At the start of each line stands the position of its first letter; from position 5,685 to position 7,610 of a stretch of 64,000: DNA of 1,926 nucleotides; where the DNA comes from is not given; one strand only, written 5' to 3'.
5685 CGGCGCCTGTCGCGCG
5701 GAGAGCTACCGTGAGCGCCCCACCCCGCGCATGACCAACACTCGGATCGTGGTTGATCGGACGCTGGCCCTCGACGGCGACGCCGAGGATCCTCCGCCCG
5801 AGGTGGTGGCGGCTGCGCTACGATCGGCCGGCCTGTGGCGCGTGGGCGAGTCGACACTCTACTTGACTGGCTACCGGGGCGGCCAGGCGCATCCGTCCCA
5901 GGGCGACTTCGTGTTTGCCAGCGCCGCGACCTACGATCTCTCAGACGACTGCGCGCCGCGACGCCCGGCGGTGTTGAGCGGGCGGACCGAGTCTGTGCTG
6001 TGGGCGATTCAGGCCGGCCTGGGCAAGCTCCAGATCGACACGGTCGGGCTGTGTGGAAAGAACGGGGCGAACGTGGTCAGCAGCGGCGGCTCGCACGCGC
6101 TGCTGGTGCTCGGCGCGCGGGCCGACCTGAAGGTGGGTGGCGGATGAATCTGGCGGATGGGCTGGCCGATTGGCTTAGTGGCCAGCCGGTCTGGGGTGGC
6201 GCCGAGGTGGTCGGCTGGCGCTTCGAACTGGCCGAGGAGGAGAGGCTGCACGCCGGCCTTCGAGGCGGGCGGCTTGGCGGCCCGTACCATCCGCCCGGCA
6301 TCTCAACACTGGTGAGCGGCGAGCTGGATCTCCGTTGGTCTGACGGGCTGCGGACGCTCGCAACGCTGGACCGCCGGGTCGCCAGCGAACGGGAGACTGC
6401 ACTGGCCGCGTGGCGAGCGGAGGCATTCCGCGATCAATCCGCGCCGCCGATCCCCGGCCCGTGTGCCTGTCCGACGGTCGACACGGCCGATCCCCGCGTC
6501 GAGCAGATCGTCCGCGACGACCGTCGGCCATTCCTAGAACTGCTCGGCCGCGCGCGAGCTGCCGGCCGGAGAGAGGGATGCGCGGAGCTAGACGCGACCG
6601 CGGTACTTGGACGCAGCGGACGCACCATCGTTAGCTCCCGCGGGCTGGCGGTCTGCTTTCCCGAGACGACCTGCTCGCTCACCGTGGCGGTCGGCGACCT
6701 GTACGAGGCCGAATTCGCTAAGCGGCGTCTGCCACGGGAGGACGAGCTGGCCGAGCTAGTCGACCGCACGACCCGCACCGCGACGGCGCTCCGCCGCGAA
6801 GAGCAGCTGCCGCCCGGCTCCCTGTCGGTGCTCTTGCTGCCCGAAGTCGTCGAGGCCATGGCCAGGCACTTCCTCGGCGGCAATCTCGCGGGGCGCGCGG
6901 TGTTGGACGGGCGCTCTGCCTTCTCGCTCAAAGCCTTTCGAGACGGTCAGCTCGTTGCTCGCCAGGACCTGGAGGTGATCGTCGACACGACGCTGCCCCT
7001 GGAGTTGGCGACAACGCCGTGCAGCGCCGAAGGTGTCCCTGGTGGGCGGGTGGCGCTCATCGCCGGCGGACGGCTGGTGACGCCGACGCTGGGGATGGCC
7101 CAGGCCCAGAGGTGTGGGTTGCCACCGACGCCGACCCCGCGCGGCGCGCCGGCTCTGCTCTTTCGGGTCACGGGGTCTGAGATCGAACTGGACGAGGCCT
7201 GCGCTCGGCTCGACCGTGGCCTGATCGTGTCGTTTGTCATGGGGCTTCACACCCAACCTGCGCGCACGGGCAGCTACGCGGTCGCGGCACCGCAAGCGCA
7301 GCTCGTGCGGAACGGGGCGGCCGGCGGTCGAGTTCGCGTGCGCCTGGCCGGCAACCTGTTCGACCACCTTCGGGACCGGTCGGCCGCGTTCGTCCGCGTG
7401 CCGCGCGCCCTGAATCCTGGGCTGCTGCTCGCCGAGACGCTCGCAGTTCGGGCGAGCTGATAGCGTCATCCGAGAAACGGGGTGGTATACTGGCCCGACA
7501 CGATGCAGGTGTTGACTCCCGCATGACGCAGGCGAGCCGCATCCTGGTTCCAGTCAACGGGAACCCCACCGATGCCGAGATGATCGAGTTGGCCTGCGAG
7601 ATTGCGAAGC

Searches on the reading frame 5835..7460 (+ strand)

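Call 26: search_protein_families(library=pfam, proteins=[window:5835-7460:+], max_evalue=0.00001)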
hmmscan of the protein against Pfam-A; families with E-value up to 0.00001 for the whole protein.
window:5835-7460:+ (541 aa): 1 family
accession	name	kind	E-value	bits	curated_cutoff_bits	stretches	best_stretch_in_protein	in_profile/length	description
PF19289.4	PmbA_TldD_3rd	-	6e-26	91.4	22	1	328-515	2-193/220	PmbA/TldA metallopeptidase C-terminal domain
